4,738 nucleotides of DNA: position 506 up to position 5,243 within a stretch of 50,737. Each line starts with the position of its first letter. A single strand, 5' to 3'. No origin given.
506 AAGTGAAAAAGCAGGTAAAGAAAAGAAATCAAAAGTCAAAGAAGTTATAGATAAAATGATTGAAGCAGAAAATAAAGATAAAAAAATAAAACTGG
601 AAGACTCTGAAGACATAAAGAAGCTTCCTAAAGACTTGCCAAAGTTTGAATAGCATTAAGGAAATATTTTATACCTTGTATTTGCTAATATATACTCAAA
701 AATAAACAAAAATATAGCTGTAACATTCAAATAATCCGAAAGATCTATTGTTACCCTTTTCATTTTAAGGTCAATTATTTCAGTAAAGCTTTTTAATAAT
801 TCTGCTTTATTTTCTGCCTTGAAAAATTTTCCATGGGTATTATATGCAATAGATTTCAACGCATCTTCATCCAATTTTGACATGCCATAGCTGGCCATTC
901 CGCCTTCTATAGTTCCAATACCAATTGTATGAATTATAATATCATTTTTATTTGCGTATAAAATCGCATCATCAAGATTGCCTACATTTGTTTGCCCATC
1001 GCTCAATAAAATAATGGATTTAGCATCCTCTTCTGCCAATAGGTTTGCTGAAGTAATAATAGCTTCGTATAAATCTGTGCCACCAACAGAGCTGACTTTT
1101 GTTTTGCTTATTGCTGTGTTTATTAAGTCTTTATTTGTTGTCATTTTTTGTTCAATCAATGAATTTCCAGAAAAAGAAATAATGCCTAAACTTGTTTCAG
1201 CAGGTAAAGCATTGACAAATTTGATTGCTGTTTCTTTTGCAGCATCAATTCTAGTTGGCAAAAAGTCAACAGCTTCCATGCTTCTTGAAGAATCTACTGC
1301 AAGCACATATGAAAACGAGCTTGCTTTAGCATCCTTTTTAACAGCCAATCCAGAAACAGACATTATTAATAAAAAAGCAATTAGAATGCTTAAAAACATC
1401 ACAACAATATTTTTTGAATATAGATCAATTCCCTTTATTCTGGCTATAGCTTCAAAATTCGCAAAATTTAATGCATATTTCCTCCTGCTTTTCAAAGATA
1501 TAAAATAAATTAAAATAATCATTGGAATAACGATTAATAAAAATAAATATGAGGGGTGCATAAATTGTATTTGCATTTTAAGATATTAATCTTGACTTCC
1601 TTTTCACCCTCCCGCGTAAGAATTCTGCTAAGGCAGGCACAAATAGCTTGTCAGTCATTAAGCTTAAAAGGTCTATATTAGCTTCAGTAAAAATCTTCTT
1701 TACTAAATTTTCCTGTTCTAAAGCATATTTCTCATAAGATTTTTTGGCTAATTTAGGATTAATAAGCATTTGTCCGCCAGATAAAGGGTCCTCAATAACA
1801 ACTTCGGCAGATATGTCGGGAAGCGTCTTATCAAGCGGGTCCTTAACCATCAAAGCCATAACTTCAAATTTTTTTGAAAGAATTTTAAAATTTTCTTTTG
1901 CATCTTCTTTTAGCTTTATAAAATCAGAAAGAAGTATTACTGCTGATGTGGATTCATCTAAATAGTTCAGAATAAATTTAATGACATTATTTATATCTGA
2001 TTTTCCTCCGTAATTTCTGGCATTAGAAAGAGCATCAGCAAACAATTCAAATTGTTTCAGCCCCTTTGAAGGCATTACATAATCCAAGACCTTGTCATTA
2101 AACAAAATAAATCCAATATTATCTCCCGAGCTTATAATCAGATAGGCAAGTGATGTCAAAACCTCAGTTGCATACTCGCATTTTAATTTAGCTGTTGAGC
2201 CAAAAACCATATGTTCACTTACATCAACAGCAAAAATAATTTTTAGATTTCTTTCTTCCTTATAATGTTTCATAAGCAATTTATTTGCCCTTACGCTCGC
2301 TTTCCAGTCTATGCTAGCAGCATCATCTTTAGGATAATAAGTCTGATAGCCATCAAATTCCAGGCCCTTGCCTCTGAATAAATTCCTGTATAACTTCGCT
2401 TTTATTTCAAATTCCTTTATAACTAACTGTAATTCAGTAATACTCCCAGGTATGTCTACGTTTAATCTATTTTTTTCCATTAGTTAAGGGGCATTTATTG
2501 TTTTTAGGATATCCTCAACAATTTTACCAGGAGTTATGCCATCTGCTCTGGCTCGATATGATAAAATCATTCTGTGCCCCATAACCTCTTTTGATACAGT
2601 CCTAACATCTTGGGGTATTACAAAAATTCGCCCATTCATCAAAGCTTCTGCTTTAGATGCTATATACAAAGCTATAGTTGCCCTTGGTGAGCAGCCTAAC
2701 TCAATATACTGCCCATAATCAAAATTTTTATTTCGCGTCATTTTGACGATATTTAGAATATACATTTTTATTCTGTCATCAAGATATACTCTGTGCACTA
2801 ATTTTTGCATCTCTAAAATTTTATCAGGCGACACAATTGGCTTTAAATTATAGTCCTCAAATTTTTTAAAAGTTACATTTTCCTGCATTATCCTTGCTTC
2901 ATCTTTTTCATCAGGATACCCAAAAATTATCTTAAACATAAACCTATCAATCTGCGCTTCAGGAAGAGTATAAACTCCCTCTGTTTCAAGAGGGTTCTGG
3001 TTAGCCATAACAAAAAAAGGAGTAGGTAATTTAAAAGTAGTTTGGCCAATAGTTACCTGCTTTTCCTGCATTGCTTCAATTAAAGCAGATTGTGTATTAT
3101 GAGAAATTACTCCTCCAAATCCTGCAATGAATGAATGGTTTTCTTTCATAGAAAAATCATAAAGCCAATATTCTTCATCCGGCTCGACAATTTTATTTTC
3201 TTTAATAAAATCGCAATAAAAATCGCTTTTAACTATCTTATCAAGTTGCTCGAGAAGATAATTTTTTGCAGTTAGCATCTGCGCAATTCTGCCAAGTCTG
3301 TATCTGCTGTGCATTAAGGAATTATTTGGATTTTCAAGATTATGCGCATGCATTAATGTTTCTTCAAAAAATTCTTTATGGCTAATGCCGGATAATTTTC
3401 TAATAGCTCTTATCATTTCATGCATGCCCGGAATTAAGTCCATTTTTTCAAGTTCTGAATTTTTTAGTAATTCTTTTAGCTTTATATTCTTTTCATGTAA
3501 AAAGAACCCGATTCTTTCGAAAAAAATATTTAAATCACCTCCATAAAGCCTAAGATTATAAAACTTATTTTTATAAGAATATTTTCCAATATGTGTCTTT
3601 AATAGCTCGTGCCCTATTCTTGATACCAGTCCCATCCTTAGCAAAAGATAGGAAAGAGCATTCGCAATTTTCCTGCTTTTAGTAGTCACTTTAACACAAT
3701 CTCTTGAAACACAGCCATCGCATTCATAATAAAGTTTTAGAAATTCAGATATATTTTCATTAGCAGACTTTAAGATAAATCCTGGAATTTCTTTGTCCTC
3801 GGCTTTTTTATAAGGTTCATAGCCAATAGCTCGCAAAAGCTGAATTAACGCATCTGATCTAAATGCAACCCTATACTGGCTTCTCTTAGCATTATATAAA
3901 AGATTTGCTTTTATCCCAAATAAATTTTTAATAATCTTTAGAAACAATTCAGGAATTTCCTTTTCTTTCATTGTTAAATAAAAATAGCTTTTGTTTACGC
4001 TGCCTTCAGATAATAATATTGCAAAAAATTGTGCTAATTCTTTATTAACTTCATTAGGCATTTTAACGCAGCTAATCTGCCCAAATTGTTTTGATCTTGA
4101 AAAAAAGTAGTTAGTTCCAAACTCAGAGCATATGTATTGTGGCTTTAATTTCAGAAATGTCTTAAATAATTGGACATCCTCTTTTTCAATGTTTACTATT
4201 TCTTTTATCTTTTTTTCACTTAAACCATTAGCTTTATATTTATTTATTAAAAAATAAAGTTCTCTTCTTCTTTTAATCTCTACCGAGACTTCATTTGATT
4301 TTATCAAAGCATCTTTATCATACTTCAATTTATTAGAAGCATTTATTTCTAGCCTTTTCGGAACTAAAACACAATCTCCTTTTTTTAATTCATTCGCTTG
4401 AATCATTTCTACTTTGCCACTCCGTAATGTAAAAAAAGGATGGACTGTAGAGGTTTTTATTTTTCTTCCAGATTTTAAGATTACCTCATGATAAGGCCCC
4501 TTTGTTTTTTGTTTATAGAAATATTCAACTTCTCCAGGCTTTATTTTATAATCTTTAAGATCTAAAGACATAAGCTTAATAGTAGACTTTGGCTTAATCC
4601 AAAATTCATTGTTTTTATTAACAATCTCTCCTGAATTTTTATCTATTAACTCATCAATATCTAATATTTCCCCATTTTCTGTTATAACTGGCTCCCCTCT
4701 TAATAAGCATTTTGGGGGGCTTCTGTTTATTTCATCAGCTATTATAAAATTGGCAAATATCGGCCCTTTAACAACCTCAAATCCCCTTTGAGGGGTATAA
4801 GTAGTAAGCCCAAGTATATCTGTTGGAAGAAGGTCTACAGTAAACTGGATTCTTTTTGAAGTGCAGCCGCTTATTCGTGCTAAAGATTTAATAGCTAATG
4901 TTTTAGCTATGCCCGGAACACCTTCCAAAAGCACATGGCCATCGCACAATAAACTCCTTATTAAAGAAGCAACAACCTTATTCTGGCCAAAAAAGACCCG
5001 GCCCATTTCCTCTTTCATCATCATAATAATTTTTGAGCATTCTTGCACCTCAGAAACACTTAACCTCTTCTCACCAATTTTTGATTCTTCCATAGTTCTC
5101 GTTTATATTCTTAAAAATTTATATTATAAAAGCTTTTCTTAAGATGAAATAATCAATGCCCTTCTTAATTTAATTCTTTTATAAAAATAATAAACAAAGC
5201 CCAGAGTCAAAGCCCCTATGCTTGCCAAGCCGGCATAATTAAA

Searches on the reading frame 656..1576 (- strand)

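Call 56: search_protein_families(library=pfam, proteins=[window:656-1576:-], max_evalue=0.001)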
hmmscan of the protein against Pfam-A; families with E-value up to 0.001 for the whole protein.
window:656-1576:- (306 aa): 4 families
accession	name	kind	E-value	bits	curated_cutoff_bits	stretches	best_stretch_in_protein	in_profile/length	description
PF13519.12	VWA_2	-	8.8e-19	68.6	27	1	91-195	2-107/107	von Willebrand factor type A domain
PF00092.34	VWA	-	1.5e-16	61.6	23.8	1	91-263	3-170/174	von Willebrand factor type A domain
PF07584.16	BatA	-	2e-05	25.3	25.9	1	1-74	1-74/77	Aerotolerance regulator N-terminal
PF25045.1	vWA_Ro60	-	0.00065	20.1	27.7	0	90-199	2-106/165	Ro60 vWA domain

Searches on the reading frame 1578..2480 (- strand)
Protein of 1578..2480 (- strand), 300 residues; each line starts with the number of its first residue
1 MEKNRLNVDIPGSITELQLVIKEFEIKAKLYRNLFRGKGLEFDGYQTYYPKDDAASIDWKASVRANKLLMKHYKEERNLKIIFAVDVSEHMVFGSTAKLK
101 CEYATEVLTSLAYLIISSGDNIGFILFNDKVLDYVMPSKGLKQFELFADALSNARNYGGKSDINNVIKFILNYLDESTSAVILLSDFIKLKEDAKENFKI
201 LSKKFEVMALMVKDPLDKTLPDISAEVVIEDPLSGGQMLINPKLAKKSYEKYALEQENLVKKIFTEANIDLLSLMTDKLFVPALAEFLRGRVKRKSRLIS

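Call 56: search_protein_families(library=pfam, proteins=[window:1578-2480:-], max_evalue=0.001)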
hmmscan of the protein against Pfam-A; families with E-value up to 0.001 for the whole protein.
window:1578-2480:- (300 aa): 2 families
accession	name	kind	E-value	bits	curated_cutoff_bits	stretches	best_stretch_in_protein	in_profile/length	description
PF01882.25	DUF58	-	2.9e-37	128.4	23.4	1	46-257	3-214/216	Protein of unknown function DUF58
PF13519.12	VWA_2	-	1.2e-07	32.7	27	1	81-187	1-106/107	von Willebrand factor type A domain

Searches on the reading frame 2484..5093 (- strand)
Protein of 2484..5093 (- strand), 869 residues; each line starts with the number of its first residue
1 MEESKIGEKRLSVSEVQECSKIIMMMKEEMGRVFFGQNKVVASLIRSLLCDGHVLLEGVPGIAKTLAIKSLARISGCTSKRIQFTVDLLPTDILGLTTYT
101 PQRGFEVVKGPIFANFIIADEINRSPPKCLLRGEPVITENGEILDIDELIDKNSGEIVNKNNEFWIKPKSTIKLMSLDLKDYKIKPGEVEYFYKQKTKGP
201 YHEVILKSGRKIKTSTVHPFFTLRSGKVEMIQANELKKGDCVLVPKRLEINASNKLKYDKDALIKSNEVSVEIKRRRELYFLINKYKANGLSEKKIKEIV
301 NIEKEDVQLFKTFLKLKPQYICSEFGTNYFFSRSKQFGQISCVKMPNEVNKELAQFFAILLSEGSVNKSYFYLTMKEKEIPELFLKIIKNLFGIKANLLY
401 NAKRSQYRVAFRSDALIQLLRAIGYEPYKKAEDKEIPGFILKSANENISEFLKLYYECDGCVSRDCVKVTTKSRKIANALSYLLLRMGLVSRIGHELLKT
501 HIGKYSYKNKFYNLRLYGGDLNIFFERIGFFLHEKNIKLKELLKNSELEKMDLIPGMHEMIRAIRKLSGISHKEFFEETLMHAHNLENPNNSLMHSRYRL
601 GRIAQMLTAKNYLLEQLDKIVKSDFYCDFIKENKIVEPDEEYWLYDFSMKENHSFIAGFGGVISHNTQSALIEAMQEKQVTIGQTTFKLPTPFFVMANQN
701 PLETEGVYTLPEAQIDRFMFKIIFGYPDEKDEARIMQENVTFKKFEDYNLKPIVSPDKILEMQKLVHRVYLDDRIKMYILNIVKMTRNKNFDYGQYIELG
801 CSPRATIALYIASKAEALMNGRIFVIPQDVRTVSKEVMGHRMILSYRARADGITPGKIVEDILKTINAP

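Call 56: search_protein_families(library=pfam, proteins=[window:2484-5093:-], max_evalue=0.001)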
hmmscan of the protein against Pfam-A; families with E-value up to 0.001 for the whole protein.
window:2484-5093:- (869 aa): 6 families
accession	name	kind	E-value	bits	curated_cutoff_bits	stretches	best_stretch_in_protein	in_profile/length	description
PF07726.17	AAA_3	-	2e-50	170.5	27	2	53-129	1-78/131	ATPase family associated with various cellular activities (AAA)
PF14890.11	Intein_splicing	-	1.1e-19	71.2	35.8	1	140-666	5-155/155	Intein splicing domain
PF17863.7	AAA_lid_2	-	7.3e-18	64.5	22.7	1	796-862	8-74/74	AAA lid domain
PF14528.11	LAGLIDADG_3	-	5.8e-14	52.6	22.5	1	448-529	3-82/82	LAGLIDADG-like domain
PF07728.20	AAA_5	-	1.5e-06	28.7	22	1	53-130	1-83/139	AAA domain (dynein-related subfamily)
PF20030.5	bpMoxR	-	5.2e-06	26.1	27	0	27-77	7-57/205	MoxR domain in the MoxR-vWA-beta-propeller ternary systems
